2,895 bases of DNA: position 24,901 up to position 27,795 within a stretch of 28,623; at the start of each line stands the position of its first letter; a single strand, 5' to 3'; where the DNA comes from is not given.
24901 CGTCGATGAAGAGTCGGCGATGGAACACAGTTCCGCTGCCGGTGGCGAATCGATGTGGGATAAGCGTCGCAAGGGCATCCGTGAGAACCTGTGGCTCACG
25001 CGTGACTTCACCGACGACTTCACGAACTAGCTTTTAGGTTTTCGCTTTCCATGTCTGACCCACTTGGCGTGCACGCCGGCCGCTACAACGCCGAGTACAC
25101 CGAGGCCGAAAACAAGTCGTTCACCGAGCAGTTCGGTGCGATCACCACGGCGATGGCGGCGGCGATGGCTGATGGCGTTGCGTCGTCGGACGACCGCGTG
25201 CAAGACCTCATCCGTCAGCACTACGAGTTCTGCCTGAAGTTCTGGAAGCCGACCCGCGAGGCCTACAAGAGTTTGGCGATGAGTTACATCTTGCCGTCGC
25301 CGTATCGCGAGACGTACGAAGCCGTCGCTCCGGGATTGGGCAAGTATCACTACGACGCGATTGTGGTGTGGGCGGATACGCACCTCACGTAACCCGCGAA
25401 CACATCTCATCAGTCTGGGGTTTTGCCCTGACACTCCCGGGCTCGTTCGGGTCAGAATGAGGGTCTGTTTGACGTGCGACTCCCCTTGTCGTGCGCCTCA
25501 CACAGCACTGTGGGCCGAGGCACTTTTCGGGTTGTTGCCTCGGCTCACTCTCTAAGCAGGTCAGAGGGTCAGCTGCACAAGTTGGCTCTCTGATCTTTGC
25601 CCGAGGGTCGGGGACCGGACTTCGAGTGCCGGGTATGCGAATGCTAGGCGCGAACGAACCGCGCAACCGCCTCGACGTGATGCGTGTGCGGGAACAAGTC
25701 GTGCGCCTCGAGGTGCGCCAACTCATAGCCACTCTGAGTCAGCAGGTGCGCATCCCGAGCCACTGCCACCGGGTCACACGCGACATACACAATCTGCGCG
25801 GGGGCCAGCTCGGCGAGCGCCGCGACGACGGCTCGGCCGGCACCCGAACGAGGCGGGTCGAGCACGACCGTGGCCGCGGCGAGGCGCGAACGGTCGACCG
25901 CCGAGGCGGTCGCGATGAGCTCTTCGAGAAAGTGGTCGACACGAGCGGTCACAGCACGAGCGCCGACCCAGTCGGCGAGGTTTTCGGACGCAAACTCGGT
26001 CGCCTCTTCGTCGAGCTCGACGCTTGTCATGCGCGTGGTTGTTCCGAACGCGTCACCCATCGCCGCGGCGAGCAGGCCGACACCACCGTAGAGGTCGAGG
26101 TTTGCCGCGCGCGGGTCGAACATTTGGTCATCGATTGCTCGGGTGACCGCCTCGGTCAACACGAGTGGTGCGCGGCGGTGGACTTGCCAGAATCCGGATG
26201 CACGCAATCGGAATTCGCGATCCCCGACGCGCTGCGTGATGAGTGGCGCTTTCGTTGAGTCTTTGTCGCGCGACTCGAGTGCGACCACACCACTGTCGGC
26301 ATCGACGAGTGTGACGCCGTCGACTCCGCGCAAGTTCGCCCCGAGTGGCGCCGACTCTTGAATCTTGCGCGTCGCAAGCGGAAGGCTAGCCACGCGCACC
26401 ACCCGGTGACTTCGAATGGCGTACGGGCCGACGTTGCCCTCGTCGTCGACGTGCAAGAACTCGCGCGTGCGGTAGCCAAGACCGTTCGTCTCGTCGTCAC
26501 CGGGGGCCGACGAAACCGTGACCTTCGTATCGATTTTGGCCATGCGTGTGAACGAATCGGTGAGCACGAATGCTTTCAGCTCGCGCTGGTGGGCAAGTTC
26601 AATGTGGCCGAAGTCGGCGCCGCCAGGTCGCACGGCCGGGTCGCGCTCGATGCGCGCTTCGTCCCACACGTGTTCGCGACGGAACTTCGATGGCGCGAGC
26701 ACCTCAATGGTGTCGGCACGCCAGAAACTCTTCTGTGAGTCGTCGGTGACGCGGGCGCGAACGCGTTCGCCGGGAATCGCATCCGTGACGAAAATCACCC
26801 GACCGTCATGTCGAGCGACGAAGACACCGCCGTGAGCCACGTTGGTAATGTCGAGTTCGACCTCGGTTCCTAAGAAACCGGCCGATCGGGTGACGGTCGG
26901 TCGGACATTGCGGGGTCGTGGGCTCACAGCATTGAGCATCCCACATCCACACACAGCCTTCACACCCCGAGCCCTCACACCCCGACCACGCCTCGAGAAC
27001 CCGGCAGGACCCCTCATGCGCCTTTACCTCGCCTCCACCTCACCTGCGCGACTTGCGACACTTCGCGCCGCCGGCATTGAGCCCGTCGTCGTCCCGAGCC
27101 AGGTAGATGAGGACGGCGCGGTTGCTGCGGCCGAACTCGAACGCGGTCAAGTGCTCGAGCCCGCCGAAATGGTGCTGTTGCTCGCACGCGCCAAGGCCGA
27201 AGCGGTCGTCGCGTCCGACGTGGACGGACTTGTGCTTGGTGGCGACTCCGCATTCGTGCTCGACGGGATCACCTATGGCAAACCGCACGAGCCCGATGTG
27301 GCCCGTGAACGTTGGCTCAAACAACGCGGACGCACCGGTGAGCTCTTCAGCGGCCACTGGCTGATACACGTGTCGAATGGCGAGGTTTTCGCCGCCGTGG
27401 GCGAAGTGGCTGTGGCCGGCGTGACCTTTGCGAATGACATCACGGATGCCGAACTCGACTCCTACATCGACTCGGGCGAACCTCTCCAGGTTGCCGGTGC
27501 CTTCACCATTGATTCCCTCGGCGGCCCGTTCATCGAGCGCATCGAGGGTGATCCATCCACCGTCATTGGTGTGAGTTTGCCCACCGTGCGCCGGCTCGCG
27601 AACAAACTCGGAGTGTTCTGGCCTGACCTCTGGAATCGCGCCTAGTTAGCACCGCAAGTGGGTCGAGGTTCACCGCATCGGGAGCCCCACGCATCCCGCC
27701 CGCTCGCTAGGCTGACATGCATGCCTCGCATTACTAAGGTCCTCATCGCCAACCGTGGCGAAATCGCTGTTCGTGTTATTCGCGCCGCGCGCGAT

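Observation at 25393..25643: Unrecognised, highly structured + strand RNA in the largest intergenic gap, right after the TipAS gene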

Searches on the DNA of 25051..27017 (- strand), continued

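Call 74: search_with_rna_model(model_id=R2, sources=[window, L001, L002, L003, L004, L005, L006, L007, L008, L009, L010, L011, L012, L013, L014, L015, L016, L017, L018, L019, L020, L021, L022, L023, L024, L025, L026, L027, L028, L029, L030, L031, L032, L033, L034, L035, L036, L037, L038, L039, L040, L041, L042, L043, L044, L045, L046, L047, L048, L049, L050, L051, L052, L053, L054, L055, L056, L057, L058, L059, L060, L061, L062, L063, L064, L065, L066, L067, L068, L069, L070, L071, L072, L073, L074, L075, L076, L077, L078, L079, L080, L081, L082, L083, L084, L085, L086, L087, L088, L089, L090, L091, L092, L093, L094, L095, L096], max_evalue=1)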
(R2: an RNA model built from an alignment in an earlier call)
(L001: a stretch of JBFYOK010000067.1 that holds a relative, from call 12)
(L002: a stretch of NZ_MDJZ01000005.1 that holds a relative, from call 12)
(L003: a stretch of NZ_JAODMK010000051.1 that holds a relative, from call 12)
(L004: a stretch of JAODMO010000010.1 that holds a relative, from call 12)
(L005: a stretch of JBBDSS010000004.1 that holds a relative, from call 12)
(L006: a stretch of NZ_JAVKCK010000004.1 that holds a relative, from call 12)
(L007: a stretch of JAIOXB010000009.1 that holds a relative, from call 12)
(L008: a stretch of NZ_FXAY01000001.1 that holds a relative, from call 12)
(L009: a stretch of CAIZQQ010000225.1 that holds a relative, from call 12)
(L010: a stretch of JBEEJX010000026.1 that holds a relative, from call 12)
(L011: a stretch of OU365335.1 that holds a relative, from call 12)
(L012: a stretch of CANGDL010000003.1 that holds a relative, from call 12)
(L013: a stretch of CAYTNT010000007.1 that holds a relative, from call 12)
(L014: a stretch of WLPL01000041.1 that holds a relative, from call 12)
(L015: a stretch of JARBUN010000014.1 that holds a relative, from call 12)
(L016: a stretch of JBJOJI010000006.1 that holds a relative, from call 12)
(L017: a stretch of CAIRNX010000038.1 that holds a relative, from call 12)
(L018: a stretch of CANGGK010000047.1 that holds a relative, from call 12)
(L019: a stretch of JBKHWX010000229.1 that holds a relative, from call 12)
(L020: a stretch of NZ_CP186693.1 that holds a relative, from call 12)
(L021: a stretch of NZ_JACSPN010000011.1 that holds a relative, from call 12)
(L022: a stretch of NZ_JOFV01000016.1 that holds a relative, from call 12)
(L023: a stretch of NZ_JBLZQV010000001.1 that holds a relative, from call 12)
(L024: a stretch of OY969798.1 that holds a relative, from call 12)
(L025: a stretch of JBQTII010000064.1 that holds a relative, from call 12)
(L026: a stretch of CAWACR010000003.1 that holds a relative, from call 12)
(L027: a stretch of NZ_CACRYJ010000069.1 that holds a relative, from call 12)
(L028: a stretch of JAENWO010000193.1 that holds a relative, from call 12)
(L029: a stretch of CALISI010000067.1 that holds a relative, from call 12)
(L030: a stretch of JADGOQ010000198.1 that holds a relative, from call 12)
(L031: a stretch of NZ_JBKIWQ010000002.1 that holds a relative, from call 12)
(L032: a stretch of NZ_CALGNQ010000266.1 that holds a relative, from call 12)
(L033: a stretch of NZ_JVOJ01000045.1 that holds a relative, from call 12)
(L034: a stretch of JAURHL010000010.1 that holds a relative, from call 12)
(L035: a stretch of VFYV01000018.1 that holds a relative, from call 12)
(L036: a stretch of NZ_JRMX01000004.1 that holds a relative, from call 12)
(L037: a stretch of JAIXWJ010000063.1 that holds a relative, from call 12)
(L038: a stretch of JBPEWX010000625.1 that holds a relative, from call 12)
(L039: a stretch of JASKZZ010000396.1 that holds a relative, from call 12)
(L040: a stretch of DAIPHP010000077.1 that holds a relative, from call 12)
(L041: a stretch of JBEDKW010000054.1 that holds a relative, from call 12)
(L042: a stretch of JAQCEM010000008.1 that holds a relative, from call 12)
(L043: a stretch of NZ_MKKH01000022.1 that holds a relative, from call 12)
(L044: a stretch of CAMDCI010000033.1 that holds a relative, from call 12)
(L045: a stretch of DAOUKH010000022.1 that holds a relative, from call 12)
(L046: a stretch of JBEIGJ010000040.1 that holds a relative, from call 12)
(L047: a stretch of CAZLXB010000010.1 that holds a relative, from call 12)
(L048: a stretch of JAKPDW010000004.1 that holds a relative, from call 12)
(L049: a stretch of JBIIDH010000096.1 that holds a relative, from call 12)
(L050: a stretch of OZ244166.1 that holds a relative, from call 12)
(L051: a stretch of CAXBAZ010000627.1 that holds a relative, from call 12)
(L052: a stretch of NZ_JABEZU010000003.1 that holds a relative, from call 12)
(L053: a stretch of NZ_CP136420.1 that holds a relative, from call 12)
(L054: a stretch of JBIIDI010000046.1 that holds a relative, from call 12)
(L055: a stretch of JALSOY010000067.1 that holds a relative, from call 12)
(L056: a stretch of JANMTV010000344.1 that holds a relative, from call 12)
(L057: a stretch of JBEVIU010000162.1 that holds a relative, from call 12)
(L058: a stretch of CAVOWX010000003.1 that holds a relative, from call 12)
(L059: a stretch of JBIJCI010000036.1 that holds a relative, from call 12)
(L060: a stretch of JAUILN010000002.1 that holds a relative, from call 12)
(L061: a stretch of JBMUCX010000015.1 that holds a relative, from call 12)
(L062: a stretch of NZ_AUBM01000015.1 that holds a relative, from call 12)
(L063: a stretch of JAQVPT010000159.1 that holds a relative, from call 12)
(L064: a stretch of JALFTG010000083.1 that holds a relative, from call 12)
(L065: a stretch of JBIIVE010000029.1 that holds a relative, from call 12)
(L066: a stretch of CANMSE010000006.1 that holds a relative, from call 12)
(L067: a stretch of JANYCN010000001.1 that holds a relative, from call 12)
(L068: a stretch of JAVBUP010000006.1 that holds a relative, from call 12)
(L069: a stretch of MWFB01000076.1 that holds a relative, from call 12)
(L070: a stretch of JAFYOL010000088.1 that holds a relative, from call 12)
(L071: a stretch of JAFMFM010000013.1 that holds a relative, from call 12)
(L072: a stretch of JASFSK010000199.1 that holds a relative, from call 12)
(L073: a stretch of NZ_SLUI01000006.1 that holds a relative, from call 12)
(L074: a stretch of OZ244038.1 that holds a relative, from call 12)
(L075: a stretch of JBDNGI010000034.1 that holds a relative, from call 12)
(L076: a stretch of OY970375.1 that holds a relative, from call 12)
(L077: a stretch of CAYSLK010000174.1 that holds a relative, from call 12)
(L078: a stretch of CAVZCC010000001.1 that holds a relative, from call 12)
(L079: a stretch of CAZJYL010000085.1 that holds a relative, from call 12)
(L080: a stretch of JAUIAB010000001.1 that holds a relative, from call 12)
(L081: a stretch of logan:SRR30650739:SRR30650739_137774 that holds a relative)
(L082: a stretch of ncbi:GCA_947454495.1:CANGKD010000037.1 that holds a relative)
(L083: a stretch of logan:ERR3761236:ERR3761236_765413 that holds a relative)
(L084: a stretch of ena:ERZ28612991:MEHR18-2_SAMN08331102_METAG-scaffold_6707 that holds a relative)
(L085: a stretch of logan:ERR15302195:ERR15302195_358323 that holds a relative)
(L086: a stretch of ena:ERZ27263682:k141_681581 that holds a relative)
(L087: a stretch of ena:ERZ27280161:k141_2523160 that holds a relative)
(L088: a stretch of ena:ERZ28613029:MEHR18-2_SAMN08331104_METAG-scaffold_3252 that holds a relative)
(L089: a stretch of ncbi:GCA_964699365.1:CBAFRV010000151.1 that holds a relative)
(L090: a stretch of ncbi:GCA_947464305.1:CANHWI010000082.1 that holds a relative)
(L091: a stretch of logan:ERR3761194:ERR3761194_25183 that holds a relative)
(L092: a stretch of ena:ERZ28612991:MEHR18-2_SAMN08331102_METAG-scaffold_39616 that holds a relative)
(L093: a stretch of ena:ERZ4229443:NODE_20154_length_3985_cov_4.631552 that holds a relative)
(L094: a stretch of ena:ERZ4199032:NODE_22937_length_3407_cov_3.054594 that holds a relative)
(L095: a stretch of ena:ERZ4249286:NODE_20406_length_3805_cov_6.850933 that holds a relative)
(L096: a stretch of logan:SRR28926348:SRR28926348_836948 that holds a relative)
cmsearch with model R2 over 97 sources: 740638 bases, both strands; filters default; matches with E-value up to 1: 42.
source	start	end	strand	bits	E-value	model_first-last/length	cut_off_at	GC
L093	2540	2676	+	150.5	1.6e-35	1-138/138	no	0.61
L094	2761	2897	+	150.5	1.6e-35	1-138/138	no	0.61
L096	1890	2026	+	150.3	1.7e-35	1-138/138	no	0.62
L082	3392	3531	+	147.2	1e-34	1-138/138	no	0.6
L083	1030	1169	+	147.2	1e-34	1-138/138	no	0.6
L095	2923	3057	+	142.7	1.5e-33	1-136/138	3'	0.62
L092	2904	3039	+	139.3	1e-32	1-138/138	no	0.63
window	25457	25599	+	126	2.4e-29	1-138/138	no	0.57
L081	728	865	+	125.5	3.2e-29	1-138/138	no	0.59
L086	2858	2966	+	50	3.7e-10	1-138/138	no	0.5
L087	2858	2966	+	50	3.7e-10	1-138/138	no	0.5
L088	2858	2966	+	50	3.7e-10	1-138/138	no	0.5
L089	2858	2966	+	50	3.7e-10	1-138/138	no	0.5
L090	2858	2966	+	50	3.7e-10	1-138/138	no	0.5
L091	2858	2966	+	50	3.7e-10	1-138/138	no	0.5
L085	2858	2966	+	48.5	8.7e-10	1-138/138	no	0.5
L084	3366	3466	+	46.5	2.8e-09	1-138/138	no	0.51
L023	8582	8701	-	40.2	1.1e-07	1-138/138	no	0.6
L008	8389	8520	-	37.4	5.3e-07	1-138/138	no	0.56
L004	8473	8607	-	36.1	1.1e-06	1-138/138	no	0.56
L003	8101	8260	+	29.2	6.4e-05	1-138/138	no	0.61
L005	8385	8520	-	25.2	0.00064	1-138/138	no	0.58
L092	2995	3111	-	22.4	0.0033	1-138/138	no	0.65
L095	3015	3057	-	22.2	0.0037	96-138/138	5'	0.58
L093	2632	2736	-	21.5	0.0054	1-138/138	no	0.61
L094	2853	2957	-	21.5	0.0054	1-138/138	no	0.61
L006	8556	8689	-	21.1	0.0071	1-138/138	no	0.61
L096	1982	2087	-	20.7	0.0087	1-138/138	no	0.6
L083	1125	1253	-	20.6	0.0093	1-138/138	no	0.64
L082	3487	3615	-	20.6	0.0093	1-138/138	no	0.64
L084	3422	3601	-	18.8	0.027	1-138/138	no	0.6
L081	821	918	-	17.9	0.045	1-138/138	no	0.65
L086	2922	3055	-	17.4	0.06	1-138/138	no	0.59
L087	2922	3055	-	17.4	0.06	1-138/138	no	0.59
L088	2922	3055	-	17.4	0.06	1-138/138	no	0.59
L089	2922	3055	-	17.4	0.06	1-138/138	no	0.59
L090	2922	3055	-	17.4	0.06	1-138/138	no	0.59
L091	2922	3055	-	17.4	0.06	1-138/138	no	0.59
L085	2922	3055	-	15.9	0.14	1-138/138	no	0.6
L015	7363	7463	-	13.5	0.6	1-138/138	no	0.71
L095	2971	3010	-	13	0.78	49-88/138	no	0.62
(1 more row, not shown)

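Call 75: search_with_rna_model(model_id=R2, sources=[L097, L098, L099, L100, L101, L102, L103, L104, L105, L106, L107, L108, L109, L110, L111, L112, L113, L114, L115, L116, L117, L118, L119, L120, L121, L122, L123, L124, L125, L126, L127, L128, L129, L130, L131, L132, L133, L134, L135, L136, L137, L138, L139, L140, L141, L142, L143, L144, L145, L146, L147, L148, L149, L150, L151, L152, L153, L154, L155, L156, L157, L158, L159, L160, L161, L162, L163, L164, L165, L166, L167, L168, L169, L170, L171, L172, L173, L174], max_evalue=1)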
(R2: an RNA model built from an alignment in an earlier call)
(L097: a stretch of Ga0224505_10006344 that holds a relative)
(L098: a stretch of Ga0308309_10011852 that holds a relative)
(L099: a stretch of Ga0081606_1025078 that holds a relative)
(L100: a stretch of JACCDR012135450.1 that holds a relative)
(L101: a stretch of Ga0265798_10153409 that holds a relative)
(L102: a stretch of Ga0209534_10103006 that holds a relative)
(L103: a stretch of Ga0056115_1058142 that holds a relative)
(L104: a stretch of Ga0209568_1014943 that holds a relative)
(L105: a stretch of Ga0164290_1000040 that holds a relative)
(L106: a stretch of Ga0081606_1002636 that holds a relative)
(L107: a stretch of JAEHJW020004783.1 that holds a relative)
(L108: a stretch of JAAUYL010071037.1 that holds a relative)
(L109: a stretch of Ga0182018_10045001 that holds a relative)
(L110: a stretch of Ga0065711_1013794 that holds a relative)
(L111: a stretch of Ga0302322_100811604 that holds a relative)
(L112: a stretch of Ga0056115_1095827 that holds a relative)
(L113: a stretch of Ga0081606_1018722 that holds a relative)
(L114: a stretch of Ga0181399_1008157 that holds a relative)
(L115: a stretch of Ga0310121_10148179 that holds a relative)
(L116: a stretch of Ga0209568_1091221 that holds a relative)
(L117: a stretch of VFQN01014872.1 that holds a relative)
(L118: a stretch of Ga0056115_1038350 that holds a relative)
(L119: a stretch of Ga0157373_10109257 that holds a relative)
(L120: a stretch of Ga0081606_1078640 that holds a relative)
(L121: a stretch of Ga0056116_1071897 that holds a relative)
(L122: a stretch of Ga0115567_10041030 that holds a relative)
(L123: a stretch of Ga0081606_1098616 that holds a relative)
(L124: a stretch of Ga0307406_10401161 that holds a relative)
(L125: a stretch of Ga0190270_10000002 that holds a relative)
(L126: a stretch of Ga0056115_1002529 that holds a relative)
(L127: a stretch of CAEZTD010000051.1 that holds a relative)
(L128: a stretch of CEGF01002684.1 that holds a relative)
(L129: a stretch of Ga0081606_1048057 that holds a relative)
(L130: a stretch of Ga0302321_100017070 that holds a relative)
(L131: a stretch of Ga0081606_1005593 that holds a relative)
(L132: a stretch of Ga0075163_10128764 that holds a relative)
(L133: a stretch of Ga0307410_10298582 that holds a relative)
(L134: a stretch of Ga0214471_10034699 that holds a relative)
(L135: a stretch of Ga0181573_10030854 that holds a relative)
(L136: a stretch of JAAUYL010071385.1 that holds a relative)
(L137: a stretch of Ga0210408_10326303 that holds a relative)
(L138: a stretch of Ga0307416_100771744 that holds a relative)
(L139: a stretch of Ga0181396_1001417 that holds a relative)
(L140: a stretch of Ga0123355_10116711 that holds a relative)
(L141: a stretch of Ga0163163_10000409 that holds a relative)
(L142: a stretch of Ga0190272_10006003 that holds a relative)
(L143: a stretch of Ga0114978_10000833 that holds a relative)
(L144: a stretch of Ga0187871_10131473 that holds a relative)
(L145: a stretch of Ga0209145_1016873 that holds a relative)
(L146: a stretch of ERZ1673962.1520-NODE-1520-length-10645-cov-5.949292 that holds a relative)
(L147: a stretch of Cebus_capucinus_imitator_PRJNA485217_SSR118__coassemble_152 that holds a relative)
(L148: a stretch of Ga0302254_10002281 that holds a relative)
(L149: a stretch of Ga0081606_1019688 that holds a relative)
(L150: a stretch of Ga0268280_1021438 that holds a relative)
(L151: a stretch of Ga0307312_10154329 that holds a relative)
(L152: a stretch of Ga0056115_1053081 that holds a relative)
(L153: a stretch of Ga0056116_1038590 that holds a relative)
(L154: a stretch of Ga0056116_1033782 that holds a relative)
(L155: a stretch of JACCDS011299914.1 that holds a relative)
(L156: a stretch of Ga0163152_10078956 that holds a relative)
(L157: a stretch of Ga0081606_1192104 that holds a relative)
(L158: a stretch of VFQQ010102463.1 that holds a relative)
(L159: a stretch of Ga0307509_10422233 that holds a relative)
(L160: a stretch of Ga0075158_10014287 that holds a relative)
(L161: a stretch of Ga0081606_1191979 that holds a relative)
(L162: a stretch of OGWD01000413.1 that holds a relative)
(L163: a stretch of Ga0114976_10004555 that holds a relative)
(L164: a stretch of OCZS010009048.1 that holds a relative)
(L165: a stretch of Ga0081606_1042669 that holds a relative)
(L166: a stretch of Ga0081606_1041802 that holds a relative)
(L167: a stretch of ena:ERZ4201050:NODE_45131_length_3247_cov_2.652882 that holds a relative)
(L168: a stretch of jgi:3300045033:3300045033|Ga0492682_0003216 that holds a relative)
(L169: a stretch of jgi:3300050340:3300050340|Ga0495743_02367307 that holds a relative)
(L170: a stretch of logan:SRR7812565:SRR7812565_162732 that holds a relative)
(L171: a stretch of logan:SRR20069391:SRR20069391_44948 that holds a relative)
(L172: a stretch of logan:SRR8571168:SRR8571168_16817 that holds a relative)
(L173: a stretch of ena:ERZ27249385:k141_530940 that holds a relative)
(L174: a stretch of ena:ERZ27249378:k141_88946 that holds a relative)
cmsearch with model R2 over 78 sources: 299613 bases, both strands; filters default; matches with E-value up to 1: 18.
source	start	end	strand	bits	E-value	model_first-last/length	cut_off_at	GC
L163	7420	7556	+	151.9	2.8e-36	1-138/138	no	0.61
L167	659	796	+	139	5e-33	1-138/138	no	0.64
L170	1925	2062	+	138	9e-33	1-138/138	no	0.66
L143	787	923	+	106.4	8.5e-25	1-138/138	no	0.61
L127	1354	1462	-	50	1.5e-10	1-138/138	no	0.5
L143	879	993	-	25.7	0.0002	1-138/138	no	0.62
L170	2018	2113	-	25.4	0.00023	1-138/138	no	0.55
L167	752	881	-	24.5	0.0004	1-138/138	no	0.62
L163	7512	7632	-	19.5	0.0071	1-138/138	no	0.6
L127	1265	1398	+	17.4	0.024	1-138/138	no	0.59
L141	13176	13210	+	15.7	0.066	99-133/138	no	0.69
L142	112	146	+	15.1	0.093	97-134/138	no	0.83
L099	1641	1772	-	13.9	0.19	1-138/138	no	0.6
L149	2798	2947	-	13.8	0.19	1-138/138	no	0.59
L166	1729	1830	+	13.3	0.26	1-138/138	no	0.57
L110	2209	2318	+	12.5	0.42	1-138/138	no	0.59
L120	93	120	-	11.9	0.61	98-134/138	no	0.71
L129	517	544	-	11.9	0.61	98-134/138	no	0.71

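Call 86: search_dna_similar(query=window:25393-25643:+, collection=plasmids, mode=distant, max_evalue=0.01, max_rows=10)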
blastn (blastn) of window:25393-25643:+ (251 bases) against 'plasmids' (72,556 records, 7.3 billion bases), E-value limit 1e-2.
No match.

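Call 87: search_dna_similar(query=window:25393-25643:+, collection=phages, mode=distant, max_evalue=0.01, max_rows=10)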
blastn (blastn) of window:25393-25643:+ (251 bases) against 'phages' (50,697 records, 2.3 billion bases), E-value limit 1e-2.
No match.

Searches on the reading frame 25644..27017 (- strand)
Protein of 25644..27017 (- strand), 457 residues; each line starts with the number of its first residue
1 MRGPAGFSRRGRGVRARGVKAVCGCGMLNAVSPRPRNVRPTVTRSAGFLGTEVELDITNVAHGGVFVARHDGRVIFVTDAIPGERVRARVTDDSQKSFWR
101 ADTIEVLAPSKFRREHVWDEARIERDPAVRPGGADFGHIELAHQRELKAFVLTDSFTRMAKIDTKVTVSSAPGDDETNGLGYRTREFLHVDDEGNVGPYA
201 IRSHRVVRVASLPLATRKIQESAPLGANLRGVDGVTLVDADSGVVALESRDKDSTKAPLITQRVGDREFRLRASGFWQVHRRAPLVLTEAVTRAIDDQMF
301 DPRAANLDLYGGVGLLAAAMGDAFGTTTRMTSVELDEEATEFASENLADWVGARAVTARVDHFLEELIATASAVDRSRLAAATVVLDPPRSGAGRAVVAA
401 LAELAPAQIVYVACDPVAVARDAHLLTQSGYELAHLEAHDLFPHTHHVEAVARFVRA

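Call 10: search_protein_families(library=pfam, proteins=[window:25644-27017:-], max_evalue=0.01)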
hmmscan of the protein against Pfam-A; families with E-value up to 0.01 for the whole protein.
window:25644-27017:- (457 aa): 2 families
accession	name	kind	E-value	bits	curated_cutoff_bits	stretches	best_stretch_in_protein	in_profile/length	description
PF01938.26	TRAM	-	1.9e-07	31.2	21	1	50-96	5-54/61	TRAM domain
PF05958.17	tRNA_U5-meth_tr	-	5.6e-07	29.3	23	1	373-450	276-350/357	tRNA (Uracil-5-)-methyltransferase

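Call 12: find_related_loci(query=window:25644-27017:-, collection=genome_contigs, flank=4000)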
Query window:25644-27017:- (457 aa) in genome_contigs; peptide patterns used: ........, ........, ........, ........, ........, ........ (x = any residue, [..] = any of these).
600 stretches matched a pattern (row limit reached: there are more); 584 encode a relative of the query (tblastn E <= 1e-3); the best 80 are kept; 80 distinct loci.
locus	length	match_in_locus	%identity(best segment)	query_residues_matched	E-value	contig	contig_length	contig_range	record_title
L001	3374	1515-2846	79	13-456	0e+0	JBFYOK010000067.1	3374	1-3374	MAG: Microbacteriaceae bacterium isolate PPR_0125 PPR_0125_bin.68.fa_k121_432097, whole genome shotgun sequence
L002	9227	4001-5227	63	49-457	6e-162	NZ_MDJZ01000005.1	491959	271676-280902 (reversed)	Clavibacter michiganensis strain CFBP8019 CFBP8019_contig000005, whole genome shotgun sequence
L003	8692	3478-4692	61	50-456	8e-152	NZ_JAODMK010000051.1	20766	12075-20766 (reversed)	MAG: Naasia sp. isolate RYN_89 scaffold_238470, whole genome shotgun sequence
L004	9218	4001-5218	58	50-456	1e-146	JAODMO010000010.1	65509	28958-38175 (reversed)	MAG: Microbacteriaceae bacterium isolate RYN_93 scaffold_594617, whole genome shotgun sequence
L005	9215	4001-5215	57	48-456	3e-142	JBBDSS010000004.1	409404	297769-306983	MAG: Homoserinimonas sp. isolate LejiaC_65_36 Lejia_C_17_length_409404_cov_21, whole genome shotgun sequence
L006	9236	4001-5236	57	38-456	1e-141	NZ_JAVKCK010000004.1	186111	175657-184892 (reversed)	MAG: Microcella sp. isolate F4-SAH-19 k141_14826, whole genome shotgun sequence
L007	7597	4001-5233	57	49-456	2e-136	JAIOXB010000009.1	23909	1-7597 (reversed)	MAG: Microbacteriaceae bacterium isolate Tobar2m-G5 Tobar2m-20mill-C187, whole genome shotgun sequence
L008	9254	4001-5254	54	50-452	3e-130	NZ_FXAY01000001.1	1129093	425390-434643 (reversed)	Agreia pratensis strain VKM Ac-2510, whole genome shotgun sequence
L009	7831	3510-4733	50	42-456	2e-117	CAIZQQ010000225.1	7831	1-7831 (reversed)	MAG: uncultured Micrococcales bacterium isolate Loc090721-1m_bin-094 genome assembly, contig: bin-094:225/228, whole gen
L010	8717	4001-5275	49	36-456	1e-116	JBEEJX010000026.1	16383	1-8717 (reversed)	MAG: Actinomycetota bacterium isolate cobbmillcreek_2019_sw_WHONDRS-S19S_0090_B_bin.3 scaffold_1159202, whole genome sho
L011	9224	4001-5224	52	49-451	6e-116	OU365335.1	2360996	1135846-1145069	Pseudoclavibacter sp. 125703-2019 isolate 125703-19 genome assembly, chromosome: 1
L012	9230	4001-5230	48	42-456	2e-113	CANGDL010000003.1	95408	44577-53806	MAG: Microbacteriaceae bacterium isolate Jr-25may17-115 genome assembly, contig: Jr-25may17-C163, whole genome shotgun s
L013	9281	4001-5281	50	37-456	3e-117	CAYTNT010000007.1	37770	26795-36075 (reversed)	MAG TPA_asm: uncultured Rhodoluna sp. isolate SRP219642_co6_285 genome assembly, contig: NODE_706_length_37770_cov_57.06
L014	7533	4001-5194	48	42-456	5e-112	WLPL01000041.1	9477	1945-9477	MAG: Actinomycetota bacterium isolate UFOp-RH-23may17-960 RH-23may17-960-c41, whole genome shotgun sequence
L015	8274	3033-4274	50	50-456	3e-111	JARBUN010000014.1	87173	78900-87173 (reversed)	MAG: Microbacterium sp. isolate L_E1_T20_C_bin.70 scaffold_1970, whole genome shotgun sequence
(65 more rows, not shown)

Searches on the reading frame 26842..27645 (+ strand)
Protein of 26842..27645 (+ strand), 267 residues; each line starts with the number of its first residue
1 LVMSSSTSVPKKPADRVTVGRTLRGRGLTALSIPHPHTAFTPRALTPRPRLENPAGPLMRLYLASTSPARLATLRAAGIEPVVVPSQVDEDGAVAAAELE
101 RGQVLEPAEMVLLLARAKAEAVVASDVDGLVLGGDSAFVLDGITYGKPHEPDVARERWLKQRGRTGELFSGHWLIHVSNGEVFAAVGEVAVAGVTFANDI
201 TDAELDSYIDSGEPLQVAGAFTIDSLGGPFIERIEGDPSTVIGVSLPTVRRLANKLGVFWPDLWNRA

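Call 10: search_protein_families(library=pfam, proteins=[window:26842-27645:+], max_evalue=0.01)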
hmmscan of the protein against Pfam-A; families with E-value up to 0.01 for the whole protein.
window:26842-27645:+ (267 aa): 1 family
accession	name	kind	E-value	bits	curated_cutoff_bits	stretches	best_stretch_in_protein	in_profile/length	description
PF02545.19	Maf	-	3.7e-42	144.5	27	1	60-254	1-185/187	Maf-like protein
